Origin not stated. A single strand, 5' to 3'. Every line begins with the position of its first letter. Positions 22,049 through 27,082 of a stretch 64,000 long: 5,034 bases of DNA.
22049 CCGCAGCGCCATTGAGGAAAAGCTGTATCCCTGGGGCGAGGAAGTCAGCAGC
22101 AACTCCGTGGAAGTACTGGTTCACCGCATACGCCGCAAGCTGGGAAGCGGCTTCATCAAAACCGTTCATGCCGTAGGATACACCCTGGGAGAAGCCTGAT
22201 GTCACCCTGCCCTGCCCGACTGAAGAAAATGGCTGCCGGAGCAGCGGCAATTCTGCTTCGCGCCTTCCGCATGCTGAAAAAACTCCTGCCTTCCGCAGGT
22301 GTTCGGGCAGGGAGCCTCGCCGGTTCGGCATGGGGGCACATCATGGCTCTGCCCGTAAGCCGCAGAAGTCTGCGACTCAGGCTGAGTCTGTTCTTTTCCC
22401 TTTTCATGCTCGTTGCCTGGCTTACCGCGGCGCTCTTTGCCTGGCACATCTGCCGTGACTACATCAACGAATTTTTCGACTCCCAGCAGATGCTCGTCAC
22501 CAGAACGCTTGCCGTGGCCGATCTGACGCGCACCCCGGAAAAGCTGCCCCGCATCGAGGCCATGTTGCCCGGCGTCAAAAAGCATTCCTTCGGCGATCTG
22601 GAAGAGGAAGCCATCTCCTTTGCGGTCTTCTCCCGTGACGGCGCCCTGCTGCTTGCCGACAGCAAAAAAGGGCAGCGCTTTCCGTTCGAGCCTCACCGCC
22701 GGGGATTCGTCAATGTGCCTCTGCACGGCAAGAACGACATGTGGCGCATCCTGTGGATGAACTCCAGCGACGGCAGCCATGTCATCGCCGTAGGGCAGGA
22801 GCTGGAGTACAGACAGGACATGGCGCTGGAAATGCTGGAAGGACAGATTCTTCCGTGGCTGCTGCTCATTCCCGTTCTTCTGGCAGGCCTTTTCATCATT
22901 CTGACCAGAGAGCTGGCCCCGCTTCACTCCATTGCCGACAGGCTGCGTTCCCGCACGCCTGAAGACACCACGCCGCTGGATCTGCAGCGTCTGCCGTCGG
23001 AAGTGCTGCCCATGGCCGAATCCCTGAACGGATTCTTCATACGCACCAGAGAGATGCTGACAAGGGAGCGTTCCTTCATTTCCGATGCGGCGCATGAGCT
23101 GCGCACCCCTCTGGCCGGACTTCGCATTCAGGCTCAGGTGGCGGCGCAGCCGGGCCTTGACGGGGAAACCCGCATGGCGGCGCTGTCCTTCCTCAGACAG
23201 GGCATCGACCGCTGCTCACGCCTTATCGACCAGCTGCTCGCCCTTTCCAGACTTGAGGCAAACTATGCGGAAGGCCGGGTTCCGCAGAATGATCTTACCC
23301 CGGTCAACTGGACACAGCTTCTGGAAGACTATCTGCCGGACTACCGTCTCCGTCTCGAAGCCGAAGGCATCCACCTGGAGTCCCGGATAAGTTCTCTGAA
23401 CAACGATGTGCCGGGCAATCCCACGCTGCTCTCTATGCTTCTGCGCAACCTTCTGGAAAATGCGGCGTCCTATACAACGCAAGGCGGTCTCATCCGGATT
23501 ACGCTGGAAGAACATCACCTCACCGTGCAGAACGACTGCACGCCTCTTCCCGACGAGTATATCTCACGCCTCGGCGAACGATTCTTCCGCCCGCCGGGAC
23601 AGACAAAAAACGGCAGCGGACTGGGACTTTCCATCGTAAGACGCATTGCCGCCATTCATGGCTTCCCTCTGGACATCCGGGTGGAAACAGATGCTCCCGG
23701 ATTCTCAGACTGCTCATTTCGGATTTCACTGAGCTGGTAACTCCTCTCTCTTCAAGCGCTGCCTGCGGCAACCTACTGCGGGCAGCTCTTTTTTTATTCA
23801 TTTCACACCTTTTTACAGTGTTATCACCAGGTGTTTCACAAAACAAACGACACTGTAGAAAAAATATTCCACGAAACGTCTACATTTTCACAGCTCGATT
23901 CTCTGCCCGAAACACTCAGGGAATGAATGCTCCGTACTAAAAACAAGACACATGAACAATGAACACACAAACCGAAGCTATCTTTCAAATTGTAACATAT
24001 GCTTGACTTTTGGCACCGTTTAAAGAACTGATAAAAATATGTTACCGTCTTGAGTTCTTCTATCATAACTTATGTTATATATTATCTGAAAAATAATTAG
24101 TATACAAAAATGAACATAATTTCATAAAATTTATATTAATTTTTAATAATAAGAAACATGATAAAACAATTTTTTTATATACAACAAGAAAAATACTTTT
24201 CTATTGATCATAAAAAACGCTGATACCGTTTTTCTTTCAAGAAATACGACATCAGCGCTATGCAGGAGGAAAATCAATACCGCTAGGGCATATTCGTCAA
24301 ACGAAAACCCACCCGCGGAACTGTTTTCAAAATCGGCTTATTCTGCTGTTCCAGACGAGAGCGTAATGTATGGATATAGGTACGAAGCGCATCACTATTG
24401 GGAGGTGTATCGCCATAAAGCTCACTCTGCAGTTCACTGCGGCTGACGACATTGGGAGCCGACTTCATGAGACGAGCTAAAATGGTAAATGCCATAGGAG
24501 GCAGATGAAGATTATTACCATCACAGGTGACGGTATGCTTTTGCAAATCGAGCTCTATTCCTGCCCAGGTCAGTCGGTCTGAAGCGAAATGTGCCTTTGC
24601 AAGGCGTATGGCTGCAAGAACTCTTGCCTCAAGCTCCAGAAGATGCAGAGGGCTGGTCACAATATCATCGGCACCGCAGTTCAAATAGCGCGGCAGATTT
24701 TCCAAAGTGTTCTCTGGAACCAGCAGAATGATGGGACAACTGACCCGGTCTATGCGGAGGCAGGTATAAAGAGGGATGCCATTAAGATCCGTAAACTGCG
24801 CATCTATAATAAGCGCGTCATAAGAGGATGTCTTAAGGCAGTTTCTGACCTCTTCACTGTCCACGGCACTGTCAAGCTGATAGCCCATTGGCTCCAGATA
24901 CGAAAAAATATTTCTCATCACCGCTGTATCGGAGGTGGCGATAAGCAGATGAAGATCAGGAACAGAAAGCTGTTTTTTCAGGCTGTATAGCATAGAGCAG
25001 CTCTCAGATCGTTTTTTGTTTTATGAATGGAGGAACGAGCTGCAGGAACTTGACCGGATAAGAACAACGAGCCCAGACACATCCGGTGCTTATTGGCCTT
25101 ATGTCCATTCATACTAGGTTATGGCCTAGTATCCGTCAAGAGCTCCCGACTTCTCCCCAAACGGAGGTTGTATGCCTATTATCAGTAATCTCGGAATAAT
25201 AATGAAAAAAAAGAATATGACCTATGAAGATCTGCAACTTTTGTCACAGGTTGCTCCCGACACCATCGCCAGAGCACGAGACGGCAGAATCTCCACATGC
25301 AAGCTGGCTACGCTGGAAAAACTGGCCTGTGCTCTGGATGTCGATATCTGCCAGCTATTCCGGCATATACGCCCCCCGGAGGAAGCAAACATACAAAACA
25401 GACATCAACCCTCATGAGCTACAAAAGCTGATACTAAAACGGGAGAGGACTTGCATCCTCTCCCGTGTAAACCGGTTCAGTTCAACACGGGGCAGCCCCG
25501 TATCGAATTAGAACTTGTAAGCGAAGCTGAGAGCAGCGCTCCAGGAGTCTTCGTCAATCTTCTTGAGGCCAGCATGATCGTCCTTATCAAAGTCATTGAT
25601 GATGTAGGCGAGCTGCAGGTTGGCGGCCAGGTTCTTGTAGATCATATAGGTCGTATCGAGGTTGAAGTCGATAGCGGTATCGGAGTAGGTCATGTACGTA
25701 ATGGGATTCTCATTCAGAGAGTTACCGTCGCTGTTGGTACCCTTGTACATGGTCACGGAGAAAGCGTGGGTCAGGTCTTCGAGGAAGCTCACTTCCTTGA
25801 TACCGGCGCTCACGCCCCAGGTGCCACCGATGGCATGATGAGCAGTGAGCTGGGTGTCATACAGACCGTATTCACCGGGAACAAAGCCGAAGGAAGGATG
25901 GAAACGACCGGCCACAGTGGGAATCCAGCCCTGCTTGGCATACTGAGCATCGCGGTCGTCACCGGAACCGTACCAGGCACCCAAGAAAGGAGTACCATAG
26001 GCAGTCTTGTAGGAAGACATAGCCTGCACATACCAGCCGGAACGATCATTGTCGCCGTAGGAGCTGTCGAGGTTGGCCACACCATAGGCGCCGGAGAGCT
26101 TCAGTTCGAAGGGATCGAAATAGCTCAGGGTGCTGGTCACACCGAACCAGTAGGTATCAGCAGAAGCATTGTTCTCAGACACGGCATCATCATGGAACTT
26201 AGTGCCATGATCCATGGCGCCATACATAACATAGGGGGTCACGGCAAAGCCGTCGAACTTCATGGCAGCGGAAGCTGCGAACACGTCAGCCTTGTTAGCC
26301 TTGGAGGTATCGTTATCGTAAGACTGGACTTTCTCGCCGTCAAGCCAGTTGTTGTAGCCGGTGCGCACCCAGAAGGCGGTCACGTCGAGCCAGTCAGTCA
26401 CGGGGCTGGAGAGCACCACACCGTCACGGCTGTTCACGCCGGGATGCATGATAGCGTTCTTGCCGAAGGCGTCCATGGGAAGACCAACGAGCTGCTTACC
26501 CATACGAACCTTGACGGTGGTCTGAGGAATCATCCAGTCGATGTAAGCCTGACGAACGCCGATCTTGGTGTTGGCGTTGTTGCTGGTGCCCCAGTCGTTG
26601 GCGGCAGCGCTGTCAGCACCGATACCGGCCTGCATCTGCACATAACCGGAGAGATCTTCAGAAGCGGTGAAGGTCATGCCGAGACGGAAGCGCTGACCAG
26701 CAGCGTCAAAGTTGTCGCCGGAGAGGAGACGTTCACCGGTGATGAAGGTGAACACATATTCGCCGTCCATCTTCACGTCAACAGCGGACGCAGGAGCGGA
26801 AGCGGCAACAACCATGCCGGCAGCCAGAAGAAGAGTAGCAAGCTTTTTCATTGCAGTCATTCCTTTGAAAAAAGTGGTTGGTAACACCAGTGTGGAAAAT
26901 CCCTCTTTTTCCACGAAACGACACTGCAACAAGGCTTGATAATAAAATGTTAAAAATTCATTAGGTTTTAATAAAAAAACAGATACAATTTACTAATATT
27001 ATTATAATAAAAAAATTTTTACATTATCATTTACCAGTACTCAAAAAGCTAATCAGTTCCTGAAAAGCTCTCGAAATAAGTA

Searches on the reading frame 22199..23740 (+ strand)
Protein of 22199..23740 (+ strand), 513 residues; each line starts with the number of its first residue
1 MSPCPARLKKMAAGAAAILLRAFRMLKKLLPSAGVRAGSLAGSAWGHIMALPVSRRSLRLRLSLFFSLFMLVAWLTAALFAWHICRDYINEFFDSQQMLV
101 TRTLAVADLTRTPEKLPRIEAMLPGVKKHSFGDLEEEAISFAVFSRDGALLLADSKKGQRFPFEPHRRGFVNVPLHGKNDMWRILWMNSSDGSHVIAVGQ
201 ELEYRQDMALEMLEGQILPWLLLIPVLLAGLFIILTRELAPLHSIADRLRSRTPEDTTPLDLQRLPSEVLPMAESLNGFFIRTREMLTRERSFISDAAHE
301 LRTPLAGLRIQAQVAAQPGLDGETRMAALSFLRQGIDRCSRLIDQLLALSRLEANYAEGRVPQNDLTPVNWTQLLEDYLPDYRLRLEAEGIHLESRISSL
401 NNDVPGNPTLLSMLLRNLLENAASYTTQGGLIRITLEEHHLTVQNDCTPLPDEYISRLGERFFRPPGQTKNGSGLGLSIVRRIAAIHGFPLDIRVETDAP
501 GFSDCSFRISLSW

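Call 66: search_protein_families(library=pfam, proteins=[window:22199-23740:+], max_evalue=0.1)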
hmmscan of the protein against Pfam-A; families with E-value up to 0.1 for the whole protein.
window:22199-23740:+ (513 aa): 3 families
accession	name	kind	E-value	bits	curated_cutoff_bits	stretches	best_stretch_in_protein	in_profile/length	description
PF02518.31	HATPase_c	-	3e-15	57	26.4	1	407-508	2-106/111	Histidine kinase-, DNA gyrase B-, and HSP90-like ATPase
PF00512.31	HisKA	-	1.3e-13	51.2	26.9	1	291-354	3-65/66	His Kinase A (phospho-acceptor) domain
PF08521.16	2CSK_N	-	4.4e-09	37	23.2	1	70-211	1-139/140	Two-component sensor kinase N-terminal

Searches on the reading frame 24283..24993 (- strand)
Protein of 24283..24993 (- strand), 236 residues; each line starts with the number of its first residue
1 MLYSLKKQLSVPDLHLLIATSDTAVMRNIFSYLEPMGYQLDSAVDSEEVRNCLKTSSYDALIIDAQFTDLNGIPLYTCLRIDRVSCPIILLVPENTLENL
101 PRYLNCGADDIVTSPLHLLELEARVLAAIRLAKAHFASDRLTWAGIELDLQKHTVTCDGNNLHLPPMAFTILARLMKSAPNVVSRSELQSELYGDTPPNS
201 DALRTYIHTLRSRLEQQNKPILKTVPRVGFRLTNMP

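Call 13: search_protein_families(library=padloc, proteins=[window:24283-24993:-], max_evalue=0.01)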
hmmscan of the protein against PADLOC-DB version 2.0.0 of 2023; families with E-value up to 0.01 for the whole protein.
window:24283-24993:- (236 aa): 0 families

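Call 66: search_protein_families(library=pfam, proteins=[window:24283-24993:-], max_evalue=0.1)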
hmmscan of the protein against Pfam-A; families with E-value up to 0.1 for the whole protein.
window:24283-24993:- (236 aa): 3 families
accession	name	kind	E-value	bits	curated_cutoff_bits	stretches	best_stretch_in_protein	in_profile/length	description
PF00486.34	Trans_reg_C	-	1.4e-14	54.3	26.2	1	159-232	1-77/77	Transcriptional regulatory protein, C terminal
PF00072.30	Response_reg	-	2.8e-12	47.2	30.2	1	17-125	2-110/111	Response regulator receiver domain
PF21695.3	GlnR_1st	-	0.0023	18.3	27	1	16-125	3-107/111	Transcription regulator GlnR, N-terminal domain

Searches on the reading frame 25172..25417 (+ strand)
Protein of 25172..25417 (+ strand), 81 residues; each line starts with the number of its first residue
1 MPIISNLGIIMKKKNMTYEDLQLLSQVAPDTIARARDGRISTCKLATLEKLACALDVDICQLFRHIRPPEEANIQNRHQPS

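Call 13: search_protein_families(library=padloc, proteins=[window:25172-25417:+], max_evalue=0.01)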
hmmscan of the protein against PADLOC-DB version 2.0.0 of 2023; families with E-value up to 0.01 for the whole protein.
window:25172-25417:+ (81 aa): 2 families
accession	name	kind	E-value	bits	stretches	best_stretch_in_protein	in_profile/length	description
PDLC03946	RmrA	-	0.0064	13.3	1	8-59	8-58/357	-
PDLC03666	Control_protein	-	0.0093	14.4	0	9-66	13-69/77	control protein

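Call 66: search_protein_families(library=pfam, proteins=[window:25172-25417:+], max_evalue=0.1)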
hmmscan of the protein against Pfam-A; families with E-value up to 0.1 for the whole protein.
window:25172-25417:+ (81 aa): 2 families
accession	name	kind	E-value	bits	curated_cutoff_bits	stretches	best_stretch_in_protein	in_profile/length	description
PF13443.12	HTH_26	-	2e-09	38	22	1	6-66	1-61/63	Cro/C1-type HTH DNA-binding domain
PF01381.28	HTH_3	-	0.00016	22.1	23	1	10-60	4-53/55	Helix-turn-helix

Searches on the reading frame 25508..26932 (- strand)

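Call 13: search_protein_families(library=padloc, proteins=[window:25508-26932:-], max_evalue=0.01)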
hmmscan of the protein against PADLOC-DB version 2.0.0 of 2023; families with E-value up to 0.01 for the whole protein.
window:25508-26932:- (474 aa): 0 families

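Call 66: search_protein_families(library=pfam, proteins=[window:25508-26932:-], max_evalue=0.1)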
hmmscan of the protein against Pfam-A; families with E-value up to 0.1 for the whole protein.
window:25508-26932:- (474 aa): 1 family
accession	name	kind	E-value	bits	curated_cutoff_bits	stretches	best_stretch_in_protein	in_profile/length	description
PF24653.1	Phage_OMP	-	0.082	13.6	27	1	29-125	2-87/122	Cyanophage outer membrane protein like beta barrel domain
